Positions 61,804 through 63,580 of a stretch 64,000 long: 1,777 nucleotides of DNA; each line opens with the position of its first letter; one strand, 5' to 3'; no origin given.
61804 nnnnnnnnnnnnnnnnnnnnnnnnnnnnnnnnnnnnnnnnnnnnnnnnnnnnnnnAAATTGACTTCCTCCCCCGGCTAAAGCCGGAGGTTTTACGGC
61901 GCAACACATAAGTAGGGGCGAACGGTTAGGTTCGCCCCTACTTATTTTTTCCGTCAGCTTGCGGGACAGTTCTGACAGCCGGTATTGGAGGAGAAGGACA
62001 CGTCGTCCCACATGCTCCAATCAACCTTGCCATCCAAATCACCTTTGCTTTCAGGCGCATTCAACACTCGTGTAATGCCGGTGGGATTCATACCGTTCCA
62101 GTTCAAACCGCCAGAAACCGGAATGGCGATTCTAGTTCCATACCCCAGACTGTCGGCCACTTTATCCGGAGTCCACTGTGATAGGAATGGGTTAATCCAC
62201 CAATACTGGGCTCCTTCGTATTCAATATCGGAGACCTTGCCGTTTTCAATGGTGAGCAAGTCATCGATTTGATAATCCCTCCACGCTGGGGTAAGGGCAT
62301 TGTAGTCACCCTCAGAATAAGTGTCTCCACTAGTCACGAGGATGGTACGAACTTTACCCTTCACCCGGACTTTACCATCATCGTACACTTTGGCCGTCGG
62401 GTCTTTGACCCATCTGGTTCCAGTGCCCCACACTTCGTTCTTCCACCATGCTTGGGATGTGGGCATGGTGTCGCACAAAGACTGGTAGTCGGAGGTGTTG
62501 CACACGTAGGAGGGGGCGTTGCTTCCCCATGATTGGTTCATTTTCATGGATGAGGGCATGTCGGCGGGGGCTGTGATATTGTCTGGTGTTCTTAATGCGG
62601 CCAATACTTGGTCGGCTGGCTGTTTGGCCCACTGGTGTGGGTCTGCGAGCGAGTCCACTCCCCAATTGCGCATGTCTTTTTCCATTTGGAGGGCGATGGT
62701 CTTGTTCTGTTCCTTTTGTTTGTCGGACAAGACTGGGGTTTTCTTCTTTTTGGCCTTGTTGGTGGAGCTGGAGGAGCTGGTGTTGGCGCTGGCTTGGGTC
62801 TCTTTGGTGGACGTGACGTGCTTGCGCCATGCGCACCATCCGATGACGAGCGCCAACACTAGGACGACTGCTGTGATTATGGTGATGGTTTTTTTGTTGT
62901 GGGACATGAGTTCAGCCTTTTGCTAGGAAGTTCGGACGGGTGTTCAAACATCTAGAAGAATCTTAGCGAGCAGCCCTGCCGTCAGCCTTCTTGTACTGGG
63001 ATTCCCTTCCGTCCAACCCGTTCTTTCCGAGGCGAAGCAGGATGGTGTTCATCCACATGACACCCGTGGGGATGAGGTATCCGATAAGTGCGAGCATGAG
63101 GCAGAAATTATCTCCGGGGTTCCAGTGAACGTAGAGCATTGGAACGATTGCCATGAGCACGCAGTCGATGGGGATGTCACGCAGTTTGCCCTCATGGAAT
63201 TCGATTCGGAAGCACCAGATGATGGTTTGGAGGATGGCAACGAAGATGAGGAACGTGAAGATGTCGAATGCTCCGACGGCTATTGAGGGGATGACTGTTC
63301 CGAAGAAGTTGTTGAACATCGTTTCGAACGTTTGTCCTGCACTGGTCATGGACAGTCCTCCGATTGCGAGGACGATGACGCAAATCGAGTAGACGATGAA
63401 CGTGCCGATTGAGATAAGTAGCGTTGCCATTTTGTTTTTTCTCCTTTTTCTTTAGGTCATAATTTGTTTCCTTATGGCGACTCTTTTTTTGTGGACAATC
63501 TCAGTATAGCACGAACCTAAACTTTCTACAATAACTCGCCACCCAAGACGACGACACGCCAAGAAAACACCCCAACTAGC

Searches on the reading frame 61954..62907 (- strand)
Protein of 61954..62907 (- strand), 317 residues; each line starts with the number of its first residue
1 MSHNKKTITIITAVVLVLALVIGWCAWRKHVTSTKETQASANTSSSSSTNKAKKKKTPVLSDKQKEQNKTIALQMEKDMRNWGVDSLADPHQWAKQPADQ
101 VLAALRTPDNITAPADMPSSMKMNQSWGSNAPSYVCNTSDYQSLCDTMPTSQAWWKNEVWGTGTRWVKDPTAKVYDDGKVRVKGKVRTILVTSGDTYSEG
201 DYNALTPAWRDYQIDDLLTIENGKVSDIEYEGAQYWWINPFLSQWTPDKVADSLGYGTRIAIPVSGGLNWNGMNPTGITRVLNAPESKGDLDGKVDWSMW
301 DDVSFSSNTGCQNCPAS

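Call 3: search_protein_families(library=pfam, proteins=[window:61954-62907:-], max_evalue=0.01)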
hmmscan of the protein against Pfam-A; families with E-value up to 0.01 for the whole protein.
window:61954-62907:- (317 aa): 2 families
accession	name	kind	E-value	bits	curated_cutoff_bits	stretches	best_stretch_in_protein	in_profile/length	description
PF09976.15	TPR_21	-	0.0014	18.8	25.5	1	9-57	10-58/193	Tetratricopeptide repeat-like domain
PF12685.13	SpoIIIAH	-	0.0019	18.6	30.6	1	6-94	1-76/191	SpoIIIAH-like protein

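Call 4: search_protein_families(library=ncbifam, proteins=[window:61954-62907:-], max_evalue=0.01)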
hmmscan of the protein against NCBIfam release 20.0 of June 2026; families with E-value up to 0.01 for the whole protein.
window:61954-62907:- (317 aa): 3 families
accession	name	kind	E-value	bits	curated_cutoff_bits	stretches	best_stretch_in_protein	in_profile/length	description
TIGR03593.1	yidC_nterm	equivalog_domain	0.00039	20.1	58.25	1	10-65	4-61/363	membrane protein insertase YidC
NF042931.1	SAG1386_EF1546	equivalog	0.0015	18.7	80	1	4-67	27-91/158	SAG1386/EF1546 family surface-associated protein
NF041941.1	lipo_FMN_PplA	exception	0.0058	15.8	325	0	5-57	3-54/302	extracellular electron transfer flavoprotein PplA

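Call 65: find_homologous_proteins(query=window:61954-62907:-, max_evalue=0.001)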
Query window:61954-62907:- (317 aa): 14 proteins with E <= 0.001 among 3683 candidates.
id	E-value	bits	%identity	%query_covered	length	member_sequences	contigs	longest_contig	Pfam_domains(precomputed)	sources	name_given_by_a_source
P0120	2.9e-214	729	100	100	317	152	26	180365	-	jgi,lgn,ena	jgi:hypothetical protein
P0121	8.0e-182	622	86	99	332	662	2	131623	-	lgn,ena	-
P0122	6.4e-181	619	83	100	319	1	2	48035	-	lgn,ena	-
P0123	1.0e-169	582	79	99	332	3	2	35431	-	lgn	-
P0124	5.9e-168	576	81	97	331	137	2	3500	-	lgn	-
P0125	3.6e-152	525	73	100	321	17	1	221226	-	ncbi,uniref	ncbi:hypothetical protein [Bifidobacterium adolescentis]|uniref:hypothetical protein n=1 Tax=Bifidob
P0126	3.8e-136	472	66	100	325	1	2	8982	-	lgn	-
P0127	6.8e-117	409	57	93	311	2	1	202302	-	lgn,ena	-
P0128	8.8e-108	379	58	94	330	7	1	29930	-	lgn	-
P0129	1.4e-83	299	49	88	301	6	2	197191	-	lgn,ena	-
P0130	9.8e-67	244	41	95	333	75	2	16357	-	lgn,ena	-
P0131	6.6e-66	241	42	94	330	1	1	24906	-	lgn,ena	-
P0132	1.3e-63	233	38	99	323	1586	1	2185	-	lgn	-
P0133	2.9e-63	232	42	95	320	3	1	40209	-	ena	-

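Call 68: search_solved_structures(query=A4, max_evalue=10)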
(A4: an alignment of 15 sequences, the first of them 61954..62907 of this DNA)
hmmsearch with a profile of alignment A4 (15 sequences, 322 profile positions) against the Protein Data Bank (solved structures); distinct sequences matched with E-value up to 10: 11.
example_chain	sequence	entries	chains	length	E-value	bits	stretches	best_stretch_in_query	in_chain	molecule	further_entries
6w8u_A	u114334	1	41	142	0.035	16.5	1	8-44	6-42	pilin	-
4esr_A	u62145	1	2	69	0.33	13.3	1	212-239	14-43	Jouberin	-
2rqt_A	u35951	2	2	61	0.67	12.3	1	216-239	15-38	Arf-GAP with SH3 domain, ANK repeat and PH domain-containing protein 1 | DDEF1_SH3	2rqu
1zcm_A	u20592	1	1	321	0.78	12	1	210-238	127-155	Calpain 1, large [catalytic] subunit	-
8hlo_A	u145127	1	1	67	0.82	12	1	216-239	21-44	Arf-GAP with SH3 domain, ANK repeat and PH domain-containing protein 1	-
7w7o_A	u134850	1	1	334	0.83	12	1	210-238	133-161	Calpain-1 catalytic subunit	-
1dcz_A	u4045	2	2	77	0.87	11.9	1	183-230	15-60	TRANSCARBOXYLASE 1.3S SUBUNIT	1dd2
8ze8_A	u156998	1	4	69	0.88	11.9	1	216-239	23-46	Arf-GAP with SH3 domain, ANK repeat and PH domain-containing protein 1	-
2ary_A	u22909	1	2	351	0.88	11.9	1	210-238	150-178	Calpain-1 catalytic subunit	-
2ed1_A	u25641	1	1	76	0.99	11.7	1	216-239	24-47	130 kDa phosphatidylinositol 4,5-biphosphate-dependent ARF1 GTPase-activating protein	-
1o78_A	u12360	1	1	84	1.1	11.6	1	183-231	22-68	BIOTIN CARBOXYL CARRIER PROTEIN OF METHYLMALONYL-COA CARBOXYL-TRANSFERASE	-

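Call 79: predict_structure(alignment_id=A5)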
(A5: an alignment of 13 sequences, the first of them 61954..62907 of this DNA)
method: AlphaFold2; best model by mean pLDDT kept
length: 317 residues; sequences in the alignment: 13
mean_pLDDT: 74.9   pTM: 0.70
mean pLDDT of the five models: 74.9, 71.7, 65.9, 60.2, 45.8
residues with pLDDT >= 90: 92; 70-90: 112; 50-70: 70; < 50: 43
segments of 3 or more residues with pLDDT < 50: 1-3, 30-55, 308-317
pLDDT, mean of each block of 10 residues (from residue 1): 51 60 55 40 30 56 94 88 91 96 86 59 61 82 87 83 92 94 92 88 93 90 83 57 61 80 93 77 79 84 65 44
secondary structure, 60 per line:
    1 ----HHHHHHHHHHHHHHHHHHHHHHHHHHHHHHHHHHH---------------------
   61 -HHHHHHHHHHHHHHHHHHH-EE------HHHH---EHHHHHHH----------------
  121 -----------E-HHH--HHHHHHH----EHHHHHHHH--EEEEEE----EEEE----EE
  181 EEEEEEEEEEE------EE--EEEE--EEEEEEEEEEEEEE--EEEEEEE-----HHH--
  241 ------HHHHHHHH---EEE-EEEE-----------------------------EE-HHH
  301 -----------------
elements in order: H5-39 H62-80 H90-93 H98-104 H139-145 H151-158 E161-166 E171-174 E179-191 E202-205 E208-221 E224-230 H247-254 E258-260 E262-265

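Call 82: fold_search(model_id=the predicted structure, library=pdb)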
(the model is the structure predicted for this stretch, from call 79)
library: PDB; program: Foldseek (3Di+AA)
matches with E <= 10: 532; with E <= 0.001: 0
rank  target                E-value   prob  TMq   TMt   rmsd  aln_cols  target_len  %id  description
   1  3juq_A                6.0e-03  0.92  0.22  0.40  11.0       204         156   11  Crystal Structure of PhzA/B from Burkholderia cepacia R18194 cocrystallized with 2 mM racemic 5-bromo-2-(piperidin-3-y (released 2009-09-29)
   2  3i0y_A                6.4e-03  0.99  0.24  0.51  11.8       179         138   11  Crystal structure of a putative polyketide cyclase (xcc0381) from xanthomonas campestris pv. campestris at 1.50 A reso (released 2009-07-21)
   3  3i0y_B                9.7e-03  0.97  0.23  0.51  12.2       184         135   11  Crystal structure of a putative polyketide cyclase (xcc0381) from xanthomonas campestris pv. campestris at 1.50 A reso (released 2009-07-21)
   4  3ff0_B                9.7e-03  0.95  0.22  0.41   8.9       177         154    7  Crystal structure of a phenazine biosynthesis-related protein (phzb2) from pseudomonas aeruginosa at 1.90 A resolution (released 2008-12-16)
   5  3ff0_A                1.5e-02  0.93  0.22  0.40   8.8       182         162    8  Crystal structure of a phenazine biosynthesis-related protein (phzb2) from pseudomonas aeruginosa at 1.90 A resolution (released 2008-12-16)
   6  3i0y_D                1.6e-02  0.96  0.22  0.48  11.7       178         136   11  Crystal structure of a putative polyketide cyclase (xcc0381) from xanthomonas campestris pv. campestris at 1.50 A reso (released 2009-07-21)
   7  3juq_B                1.8e-02  0.84  0.19  0.36  12.6       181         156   10  Crystal Structure of PhzA/B from Burkholderia cepacia R18194 cocrystallized with 2 mM racemic 5-bromo-2-(piperidin-3-y (released 2009-09-29)
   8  3juo_B                1.8e-02  0.80  0.20  0.36  11.3       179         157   11  Crystal Structure of PhzA/B from Burkholderia cepacia R18194 in complex with (R)-5-bromo-2-(piperidin-3-ylamino)benzoi (released 2009-09-29)
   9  3jun_A                2.0e-02  0.99  0.16  0.31   3.4        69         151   13  Crystal Structure of PhzA/B from Burkholderia cepacia R18194 in simultaneous complex with racemic 5-bromo-2-(piperidin (released 2009-09-29)
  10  3b4o_A                2.3e-02  0.87  0.24  0.43  10.1       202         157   12  Crystal structure of phenazine biosynthesis protein PhzA/B from Burkholderia cepacia R18194, apo form (released 2008-12-30)
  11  3ex9                  2.3e-02  0.77  0.20  0.38  11.3       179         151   11  Crystal structure of PhzA/B from Burkholderia cepacia R18194 crystallized in C2221 (released 2008-12-30)
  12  9f8i_B                2.3e-02  0.75  0.21  0.39  11.2       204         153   11  Crystal Structure of PhzA/B from Burkholderia cepacia R18194 in complex with (4-Chlorophenyl)[6-hydroxy-2-(4-hydroxyph (released 2025-04-16)
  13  9f8n_A                2.3e-02  0.75  0.21  0.39  11.1       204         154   11  Crystal Structure of PhzA/B from Burkholderia cepacia R18194 in complex with [6-Hydroxy-2-(4-hydroxyphenyl)benzo[b]thi (released 2025-04-16)
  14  3b4o_B                2.4e-02  0.95  0.18  0.33   8.0       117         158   12  Crystal structure of phenazine biosynthesis protein PhzA/B from Burkholderia cepacia R18194, apo form (released 2008-12-30)
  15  9f8q_A                2.4e-02  0.77  0.18  0.32   6.9       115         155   11  Crystal Structure of PhzA/B from Burkholderia cepacia R18194 in complex with [6-Hydroxy-2-(4-hydroxyphenyl)benzo[b]thi (released 2025-04-16)
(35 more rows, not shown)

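Call 101: search_protein_families(library=padloc, proteins=[window:61954-62907:-], max_evalue=0.001)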
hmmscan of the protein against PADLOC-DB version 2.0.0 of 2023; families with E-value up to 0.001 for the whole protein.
window:61954-62907:- (317 aa): 0 families

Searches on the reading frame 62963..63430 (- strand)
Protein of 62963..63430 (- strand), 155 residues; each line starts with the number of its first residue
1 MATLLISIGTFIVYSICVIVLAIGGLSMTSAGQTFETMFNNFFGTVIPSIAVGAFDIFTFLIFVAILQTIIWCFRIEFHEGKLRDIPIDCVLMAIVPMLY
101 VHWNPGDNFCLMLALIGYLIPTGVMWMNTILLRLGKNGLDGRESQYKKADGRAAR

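Call 3: search_protein_families(library=pfam, proteins=[window:62963-63430:-], max_evalue=0.01)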
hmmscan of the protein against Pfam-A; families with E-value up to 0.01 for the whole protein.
window:62963-63430:- (155 aa): 0 families

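Call 4: search_protein_families(library=ncbifam, proteins=[window:62963-63430:-], max_evalue=0.01)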
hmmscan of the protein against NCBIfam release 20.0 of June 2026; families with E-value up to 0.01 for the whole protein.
window:62963-63430:- (155 aa): 0 families

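Call 101: search_protein_families(library=padloc, proteins=[window:62963-63430:-], max_evalue=0.001)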
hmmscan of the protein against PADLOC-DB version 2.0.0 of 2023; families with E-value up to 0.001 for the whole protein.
window:62963-63430:- (155 aa): 0 families
